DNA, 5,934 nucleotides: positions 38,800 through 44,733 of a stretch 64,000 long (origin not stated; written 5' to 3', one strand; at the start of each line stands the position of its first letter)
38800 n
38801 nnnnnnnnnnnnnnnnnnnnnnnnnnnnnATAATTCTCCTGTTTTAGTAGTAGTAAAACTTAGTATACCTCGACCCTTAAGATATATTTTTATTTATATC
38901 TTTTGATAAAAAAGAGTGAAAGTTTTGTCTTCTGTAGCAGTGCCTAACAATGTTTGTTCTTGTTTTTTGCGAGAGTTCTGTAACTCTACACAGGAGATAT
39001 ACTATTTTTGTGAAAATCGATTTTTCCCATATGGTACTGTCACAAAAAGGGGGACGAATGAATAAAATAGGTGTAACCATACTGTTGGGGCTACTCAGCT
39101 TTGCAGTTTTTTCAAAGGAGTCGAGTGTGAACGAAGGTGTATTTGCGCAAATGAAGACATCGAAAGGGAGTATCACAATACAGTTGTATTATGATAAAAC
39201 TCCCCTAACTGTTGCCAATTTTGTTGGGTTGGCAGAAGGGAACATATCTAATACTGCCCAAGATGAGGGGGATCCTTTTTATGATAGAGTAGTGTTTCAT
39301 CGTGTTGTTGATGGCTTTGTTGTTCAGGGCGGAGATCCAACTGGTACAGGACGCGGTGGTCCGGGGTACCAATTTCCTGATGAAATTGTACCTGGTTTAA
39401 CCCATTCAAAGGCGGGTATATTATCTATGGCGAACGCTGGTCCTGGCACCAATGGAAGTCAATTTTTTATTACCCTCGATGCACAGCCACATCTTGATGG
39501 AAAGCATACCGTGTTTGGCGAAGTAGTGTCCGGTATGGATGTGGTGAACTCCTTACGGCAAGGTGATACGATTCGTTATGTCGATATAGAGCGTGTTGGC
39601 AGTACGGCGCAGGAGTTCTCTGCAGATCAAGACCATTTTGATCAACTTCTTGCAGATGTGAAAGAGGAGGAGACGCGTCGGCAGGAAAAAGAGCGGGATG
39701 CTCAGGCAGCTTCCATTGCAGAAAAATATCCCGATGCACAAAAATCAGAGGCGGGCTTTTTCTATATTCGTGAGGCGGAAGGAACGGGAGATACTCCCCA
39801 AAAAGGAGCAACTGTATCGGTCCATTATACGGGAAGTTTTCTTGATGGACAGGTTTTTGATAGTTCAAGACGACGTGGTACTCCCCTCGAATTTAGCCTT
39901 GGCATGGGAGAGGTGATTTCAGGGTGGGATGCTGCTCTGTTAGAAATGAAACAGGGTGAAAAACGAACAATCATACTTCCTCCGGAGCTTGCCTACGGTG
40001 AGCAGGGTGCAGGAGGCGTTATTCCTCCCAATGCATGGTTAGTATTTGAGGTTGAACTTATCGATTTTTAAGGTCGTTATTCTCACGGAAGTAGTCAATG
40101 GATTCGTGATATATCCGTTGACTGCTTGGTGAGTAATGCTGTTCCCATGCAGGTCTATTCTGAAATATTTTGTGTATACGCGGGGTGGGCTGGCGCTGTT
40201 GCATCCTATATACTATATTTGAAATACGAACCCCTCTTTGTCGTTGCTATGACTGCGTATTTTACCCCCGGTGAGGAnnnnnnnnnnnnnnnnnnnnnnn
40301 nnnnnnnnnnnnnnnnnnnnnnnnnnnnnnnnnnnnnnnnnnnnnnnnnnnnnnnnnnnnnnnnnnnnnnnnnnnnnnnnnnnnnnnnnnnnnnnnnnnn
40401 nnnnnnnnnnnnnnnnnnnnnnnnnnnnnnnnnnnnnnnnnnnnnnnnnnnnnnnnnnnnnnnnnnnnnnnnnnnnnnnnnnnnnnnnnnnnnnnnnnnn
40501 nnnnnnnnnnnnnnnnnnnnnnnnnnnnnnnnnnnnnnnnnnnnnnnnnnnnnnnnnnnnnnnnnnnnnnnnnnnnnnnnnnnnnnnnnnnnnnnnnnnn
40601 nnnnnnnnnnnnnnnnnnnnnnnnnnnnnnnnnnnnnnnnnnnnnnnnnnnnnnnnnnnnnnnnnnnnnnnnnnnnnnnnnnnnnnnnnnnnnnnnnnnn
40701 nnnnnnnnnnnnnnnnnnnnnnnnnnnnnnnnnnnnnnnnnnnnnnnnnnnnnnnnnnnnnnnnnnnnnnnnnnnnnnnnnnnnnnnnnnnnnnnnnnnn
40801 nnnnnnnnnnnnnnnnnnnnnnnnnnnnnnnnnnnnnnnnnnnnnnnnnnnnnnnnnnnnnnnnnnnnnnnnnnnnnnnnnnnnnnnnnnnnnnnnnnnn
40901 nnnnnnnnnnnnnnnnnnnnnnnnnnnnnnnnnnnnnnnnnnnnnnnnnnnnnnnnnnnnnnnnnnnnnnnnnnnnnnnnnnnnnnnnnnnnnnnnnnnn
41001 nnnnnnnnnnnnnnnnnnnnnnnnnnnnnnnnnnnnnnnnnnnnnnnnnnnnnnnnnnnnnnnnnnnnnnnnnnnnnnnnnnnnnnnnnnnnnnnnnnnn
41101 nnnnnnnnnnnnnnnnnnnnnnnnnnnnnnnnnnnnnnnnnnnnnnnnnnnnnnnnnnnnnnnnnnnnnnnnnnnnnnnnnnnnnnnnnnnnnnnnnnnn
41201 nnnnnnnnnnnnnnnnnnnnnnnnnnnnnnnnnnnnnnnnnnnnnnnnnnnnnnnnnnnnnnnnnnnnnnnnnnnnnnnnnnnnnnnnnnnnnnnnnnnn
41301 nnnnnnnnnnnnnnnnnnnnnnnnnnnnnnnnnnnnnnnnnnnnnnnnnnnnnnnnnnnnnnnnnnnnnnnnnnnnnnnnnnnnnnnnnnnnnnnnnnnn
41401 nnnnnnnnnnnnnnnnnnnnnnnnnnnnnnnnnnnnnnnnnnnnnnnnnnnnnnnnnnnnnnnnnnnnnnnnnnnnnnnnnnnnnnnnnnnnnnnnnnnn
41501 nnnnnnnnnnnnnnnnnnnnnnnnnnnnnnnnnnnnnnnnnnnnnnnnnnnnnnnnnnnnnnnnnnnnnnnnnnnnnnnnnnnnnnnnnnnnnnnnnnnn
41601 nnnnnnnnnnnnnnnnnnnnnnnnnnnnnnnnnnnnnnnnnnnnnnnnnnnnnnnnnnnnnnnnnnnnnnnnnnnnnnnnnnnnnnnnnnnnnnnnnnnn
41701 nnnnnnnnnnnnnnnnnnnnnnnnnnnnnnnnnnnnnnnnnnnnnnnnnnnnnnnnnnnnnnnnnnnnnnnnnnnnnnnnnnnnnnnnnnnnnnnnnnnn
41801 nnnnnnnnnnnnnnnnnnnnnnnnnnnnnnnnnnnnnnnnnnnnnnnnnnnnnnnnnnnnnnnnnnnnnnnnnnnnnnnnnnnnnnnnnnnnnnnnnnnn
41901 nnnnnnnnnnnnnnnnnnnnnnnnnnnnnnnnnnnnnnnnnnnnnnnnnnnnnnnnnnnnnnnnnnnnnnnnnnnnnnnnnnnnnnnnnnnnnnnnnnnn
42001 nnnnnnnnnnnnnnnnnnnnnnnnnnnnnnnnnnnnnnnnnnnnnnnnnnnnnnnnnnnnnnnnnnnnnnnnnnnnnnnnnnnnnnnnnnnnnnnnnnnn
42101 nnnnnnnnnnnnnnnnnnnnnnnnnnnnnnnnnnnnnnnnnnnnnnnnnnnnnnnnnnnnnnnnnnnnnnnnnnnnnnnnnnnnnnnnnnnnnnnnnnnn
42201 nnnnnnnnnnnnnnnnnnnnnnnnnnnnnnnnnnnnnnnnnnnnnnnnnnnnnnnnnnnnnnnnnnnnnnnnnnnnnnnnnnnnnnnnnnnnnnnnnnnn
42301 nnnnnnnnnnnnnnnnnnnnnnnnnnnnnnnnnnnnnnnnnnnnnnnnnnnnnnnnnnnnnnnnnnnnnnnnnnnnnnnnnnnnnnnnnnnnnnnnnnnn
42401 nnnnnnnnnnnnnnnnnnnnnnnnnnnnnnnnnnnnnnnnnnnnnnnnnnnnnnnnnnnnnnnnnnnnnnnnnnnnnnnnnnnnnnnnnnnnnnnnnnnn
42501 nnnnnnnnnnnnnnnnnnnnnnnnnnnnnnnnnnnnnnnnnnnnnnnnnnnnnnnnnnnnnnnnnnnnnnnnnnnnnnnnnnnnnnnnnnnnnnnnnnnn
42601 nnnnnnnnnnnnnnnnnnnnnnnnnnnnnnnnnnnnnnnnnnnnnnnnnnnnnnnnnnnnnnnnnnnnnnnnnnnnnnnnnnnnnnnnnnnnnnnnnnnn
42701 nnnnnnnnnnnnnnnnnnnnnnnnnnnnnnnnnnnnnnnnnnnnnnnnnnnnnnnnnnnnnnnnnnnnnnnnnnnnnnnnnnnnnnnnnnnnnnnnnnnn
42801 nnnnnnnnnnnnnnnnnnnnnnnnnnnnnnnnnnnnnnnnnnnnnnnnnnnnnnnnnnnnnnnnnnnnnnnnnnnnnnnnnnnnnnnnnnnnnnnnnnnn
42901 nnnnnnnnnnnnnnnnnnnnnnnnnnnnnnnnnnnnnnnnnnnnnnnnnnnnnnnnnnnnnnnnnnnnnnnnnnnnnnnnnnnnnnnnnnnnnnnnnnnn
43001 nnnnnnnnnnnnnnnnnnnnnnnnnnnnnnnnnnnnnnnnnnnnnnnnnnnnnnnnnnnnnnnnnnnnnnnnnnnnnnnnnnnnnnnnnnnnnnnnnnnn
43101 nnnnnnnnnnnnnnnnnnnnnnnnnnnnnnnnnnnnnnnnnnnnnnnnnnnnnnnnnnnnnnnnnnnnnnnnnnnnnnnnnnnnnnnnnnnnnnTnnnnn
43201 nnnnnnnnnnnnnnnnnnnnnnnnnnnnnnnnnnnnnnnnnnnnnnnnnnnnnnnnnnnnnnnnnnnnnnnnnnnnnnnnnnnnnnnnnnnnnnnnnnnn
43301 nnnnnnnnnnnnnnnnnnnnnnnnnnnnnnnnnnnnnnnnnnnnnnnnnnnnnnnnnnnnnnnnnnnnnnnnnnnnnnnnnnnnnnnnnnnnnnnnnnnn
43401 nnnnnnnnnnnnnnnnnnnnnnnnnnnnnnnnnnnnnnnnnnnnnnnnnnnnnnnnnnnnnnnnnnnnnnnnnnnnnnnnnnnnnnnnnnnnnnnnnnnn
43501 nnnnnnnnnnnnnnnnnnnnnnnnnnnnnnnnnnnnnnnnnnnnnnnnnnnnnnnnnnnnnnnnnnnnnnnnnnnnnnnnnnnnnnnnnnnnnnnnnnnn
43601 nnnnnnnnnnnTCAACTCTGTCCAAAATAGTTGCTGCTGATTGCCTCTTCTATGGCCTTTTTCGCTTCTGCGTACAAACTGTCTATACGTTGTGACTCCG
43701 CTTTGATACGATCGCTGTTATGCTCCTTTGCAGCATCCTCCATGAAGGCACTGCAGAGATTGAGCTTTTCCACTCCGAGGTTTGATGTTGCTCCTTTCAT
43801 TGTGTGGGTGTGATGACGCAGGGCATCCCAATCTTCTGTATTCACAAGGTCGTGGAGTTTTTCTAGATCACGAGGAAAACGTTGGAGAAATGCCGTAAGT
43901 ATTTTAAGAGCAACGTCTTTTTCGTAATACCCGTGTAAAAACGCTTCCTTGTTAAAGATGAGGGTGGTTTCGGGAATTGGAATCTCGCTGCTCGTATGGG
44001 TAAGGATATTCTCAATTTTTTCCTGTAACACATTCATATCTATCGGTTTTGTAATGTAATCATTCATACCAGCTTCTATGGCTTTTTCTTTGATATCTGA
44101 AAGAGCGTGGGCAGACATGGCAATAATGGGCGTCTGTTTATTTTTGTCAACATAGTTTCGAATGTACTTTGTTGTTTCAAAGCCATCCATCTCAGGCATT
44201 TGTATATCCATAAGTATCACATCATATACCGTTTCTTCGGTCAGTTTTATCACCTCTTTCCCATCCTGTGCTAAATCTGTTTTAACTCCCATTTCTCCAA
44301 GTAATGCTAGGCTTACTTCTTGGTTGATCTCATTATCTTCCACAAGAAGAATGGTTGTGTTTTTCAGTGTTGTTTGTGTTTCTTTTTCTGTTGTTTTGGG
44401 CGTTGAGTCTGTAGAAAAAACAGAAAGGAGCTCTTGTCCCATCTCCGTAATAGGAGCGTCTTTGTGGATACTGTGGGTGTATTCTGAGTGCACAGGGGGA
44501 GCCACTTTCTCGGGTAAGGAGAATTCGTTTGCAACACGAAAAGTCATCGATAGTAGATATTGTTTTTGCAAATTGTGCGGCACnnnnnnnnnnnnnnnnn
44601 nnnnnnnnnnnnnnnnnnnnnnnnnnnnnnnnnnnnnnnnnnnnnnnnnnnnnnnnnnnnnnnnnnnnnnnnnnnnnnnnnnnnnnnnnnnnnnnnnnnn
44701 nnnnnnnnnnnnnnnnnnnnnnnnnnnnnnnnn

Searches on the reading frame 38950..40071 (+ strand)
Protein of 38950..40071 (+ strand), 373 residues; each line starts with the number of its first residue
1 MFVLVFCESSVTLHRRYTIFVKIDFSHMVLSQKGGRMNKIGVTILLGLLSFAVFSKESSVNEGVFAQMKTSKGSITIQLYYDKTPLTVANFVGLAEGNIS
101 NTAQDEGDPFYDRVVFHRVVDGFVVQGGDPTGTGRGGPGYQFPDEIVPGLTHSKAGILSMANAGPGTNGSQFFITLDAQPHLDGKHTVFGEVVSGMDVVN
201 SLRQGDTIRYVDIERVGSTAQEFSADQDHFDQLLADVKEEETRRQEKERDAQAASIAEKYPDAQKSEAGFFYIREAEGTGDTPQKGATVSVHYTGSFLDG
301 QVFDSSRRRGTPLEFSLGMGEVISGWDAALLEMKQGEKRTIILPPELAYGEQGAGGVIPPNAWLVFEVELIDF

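Call 81: search_protein_families(library=pfam, proteins=[window:38950-40071:+], max_evalue=0.00001)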
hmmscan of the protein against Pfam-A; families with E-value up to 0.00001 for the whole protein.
window:38950-40071:+ (373 aa): 2 families
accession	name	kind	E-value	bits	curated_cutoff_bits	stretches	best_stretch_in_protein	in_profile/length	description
PF00160.26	Pro_isomerase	-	3.3e-47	161.1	21.7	1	66-209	2-144/159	Cyclophilin type peptidyl-prolyl cis-trans isomerase/CLD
PF00254.34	FKBP_C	-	4.4e-36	123.5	21.1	1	282-371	3-94/94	FKBP-type peptidyl-prolyl cis-trans isomerase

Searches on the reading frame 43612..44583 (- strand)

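Call 81: search_protein_families(library=pfam, proteins=[window:43612-44583:-], max_evalue=0.00001)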
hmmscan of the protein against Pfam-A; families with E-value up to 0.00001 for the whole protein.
window:43612-44583:- (323 aa): 2 families
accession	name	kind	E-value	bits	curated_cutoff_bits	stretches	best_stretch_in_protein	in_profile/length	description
PF00072.30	Response_reg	-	6.8e-29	100.7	30.2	1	78-191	1-111/111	Response regulator receiver domain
PF01627.28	Hpt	-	6.4e-12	46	24.6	1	228-305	2-79/84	Hpt domain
